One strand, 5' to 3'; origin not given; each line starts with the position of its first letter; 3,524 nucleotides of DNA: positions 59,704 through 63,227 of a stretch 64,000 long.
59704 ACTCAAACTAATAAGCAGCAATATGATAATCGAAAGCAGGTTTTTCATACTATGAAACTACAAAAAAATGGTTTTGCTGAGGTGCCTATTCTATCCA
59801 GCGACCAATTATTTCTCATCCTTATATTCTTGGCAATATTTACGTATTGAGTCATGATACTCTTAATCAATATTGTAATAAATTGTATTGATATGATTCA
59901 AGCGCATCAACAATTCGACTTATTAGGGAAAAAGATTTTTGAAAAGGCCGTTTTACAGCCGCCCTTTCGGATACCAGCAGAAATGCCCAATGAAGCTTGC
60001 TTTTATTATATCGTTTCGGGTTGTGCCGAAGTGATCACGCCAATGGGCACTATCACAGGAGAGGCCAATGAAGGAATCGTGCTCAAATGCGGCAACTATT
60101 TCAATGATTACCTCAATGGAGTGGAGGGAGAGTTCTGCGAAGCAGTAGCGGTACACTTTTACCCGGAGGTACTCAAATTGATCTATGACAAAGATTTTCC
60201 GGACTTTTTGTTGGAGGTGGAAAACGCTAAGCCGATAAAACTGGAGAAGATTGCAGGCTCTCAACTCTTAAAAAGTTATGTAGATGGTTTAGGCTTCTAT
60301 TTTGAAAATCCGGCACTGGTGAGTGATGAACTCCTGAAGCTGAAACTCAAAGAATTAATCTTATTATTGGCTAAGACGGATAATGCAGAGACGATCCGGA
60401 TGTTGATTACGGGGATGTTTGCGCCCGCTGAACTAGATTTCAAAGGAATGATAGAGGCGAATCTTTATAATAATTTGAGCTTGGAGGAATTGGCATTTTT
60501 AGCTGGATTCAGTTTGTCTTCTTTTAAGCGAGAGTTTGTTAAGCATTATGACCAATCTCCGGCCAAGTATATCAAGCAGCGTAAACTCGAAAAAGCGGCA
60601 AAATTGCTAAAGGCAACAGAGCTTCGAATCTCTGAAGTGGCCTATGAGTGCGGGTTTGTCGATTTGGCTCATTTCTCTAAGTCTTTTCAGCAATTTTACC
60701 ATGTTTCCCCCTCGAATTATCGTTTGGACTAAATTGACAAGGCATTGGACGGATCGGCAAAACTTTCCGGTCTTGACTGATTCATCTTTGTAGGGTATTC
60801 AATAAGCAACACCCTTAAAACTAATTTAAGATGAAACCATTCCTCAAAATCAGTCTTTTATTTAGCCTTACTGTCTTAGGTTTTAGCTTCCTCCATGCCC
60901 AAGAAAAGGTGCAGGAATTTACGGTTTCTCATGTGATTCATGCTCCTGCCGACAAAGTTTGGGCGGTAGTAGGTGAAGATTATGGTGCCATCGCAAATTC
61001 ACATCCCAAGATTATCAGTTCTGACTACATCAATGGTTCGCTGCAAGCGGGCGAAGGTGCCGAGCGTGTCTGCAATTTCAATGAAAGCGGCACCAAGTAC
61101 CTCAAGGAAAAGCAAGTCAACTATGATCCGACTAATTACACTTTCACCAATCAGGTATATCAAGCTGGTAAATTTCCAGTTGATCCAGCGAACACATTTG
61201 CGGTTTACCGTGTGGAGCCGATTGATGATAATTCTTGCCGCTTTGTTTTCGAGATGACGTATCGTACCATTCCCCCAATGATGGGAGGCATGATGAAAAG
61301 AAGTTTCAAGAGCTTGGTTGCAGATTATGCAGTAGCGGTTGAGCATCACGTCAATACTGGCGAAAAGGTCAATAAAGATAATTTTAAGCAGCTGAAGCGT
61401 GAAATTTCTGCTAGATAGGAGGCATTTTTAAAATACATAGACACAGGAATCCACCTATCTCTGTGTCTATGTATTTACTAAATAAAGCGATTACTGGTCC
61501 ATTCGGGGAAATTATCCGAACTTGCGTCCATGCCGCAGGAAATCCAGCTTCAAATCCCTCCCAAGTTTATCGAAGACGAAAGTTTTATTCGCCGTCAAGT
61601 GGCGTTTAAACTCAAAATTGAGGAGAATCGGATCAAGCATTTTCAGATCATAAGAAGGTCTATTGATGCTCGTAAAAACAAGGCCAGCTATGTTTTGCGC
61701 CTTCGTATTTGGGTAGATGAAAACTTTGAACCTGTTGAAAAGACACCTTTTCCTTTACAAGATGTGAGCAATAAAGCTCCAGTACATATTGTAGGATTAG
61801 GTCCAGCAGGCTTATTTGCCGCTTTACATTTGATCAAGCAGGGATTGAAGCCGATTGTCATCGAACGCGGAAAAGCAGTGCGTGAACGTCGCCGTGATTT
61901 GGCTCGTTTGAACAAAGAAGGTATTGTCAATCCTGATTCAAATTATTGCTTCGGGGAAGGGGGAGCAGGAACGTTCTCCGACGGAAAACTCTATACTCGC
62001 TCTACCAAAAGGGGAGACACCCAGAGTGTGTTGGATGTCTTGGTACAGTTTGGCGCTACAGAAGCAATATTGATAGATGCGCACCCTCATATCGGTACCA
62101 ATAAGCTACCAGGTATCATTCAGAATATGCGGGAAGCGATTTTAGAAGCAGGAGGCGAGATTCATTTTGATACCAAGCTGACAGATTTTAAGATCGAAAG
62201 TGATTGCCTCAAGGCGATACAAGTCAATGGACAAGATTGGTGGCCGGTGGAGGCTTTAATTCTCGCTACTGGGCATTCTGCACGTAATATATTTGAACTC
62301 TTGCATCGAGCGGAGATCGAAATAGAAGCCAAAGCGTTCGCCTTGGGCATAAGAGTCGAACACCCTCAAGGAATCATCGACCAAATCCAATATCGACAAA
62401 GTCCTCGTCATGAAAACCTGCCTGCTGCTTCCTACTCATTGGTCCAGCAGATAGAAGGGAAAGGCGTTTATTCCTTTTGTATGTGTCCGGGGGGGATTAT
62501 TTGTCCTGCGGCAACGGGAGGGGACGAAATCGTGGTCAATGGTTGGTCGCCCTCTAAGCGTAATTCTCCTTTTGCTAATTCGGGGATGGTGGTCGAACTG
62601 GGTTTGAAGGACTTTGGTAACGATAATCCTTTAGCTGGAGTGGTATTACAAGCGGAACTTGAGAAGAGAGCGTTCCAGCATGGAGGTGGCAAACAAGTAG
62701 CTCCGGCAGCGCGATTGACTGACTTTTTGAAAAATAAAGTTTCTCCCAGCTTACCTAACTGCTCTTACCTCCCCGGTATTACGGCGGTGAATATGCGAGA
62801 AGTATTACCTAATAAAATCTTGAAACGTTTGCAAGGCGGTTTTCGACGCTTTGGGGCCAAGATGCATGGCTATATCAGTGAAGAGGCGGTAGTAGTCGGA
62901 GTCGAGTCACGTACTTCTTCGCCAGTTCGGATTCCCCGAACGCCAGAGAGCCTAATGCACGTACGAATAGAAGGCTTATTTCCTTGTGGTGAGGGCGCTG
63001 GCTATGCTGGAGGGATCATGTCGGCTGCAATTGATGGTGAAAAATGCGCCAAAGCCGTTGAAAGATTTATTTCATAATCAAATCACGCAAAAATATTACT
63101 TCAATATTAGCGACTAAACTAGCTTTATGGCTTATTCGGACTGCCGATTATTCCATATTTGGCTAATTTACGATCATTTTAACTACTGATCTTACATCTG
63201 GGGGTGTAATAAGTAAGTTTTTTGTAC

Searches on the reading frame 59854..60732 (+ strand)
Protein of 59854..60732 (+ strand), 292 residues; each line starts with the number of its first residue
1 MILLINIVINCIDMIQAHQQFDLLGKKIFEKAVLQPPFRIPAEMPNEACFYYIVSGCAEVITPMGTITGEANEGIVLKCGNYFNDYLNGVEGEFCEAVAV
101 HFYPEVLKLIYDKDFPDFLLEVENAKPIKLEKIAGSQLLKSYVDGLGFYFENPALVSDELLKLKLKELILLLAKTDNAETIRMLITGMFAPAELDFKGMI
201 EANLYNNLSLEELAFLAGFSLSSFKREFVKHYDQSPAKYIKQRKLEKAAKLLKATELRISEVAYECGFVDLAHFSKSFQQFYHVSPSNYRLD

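Call 68: search_protein_families(library=pfam, proteins=[window:59854-60732:+], max_evalue=0.0001)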
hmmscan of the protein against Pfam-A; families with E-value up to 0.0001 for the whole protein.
window:59854-60732:+ (292 aa): 3 families
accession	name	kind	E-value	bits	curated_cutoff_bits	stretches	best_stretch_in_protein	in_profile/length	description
PF12833.13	HTH_18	-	2.5e-21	76.2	33.6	1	214-290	2-78/80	Helix-turn-helix domain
PF22200.2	ExsA_N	-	7.7e-19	68.8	27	1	49-180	2-132/136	ExsA N-terminal regulatory domain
PF00165.29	HTH_AraC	-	1.4e-18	67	26.6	2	252-290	1-41/42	Bacterial regulatory helix-turn-helix proteins, AraC family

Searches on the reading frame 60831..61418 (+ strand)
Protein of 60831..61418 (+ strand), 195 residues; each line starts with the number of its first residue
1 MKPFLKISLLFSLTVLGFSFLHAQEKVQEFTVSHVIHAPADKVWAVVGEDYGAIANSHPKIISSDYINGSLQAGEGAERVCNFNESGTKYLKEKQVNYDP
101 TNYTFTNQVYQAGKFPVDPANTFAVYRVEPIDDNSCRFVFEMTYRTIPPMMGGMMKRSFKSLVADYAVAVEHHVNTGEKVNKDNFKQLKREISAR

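Call 68: search_protein_families(library=pfam, proteins=[window:60831-61418:+], max_evalue=0.0001)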
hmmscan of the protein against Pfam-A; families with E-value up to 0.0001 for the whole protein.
window:60831-61418:+ (195 aa): 1 family
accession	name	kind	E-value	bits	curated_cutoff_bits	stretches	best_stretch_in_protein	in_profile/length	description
PF10604.15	Polyketide_cyc2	-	1.7e-13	51.5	27.4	1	29-162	3-129/142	Polyketide cyclase / dehydrase and lipid transport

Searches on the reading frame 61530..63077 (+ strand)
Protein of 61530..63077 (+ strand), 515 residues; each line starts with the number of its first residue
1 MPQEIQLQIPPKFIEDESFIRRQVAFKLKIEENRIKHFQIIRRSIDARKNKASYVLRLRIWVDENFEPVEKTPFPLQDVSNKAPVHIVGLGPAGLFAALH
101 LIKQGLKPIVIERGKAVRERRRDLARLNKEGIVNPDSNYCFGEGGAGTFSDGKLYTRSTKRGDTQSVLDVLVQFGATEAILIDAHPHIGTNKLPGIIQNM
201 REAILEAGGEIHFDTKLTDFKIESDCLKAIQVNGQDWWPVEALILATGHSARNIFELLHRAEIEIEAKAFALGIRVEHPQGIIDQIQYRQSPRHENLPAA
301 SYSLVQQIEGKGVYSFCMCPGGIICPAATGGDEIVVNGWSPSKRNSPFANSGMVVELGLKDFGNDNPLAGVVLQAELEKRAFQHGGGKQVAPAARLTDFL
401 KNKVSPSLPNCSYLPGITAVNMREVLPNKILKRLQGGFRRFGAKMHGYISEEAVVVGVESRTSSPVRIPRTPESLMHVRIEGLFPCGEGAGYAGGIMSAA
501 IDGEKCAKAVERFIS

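Call 68: search_protein_families(library=pfam, proteins=[window:61530-63077:+], max_evalue=0.0001)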
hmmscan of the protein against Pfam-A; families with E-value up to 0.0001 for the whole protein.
window:61530-63077:+ (515 aa): 5 families
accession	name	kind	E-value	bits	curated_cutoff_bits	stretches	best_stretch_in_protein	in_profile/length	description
PF21688.3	FAD-depend_C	-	5.9e-71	239.2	27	1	269-462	1-197/197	FAD-dependent protein, C-terminal domain-like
PF01266.30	DAO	-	2.3e-09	37.7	27.9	0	197-264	152-220/353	FAD dependent oxidoreductase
PF03486.20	HI0933_like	-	8.1e-07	29.2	50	0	85-117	3-35/244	HI0933-like protein Rossmann domain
PF13738.12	Pyr_redox_3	-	2.7e-05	24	30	0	87-118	2-34/305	Pyridine nucleotide-disulphide oxidoreductase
PF07992.20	Pyr_redox_2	-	5.2e-05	23.3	26.1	0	85-115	3-33/291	Pyridine nucleotide-disulphide oxidoreductase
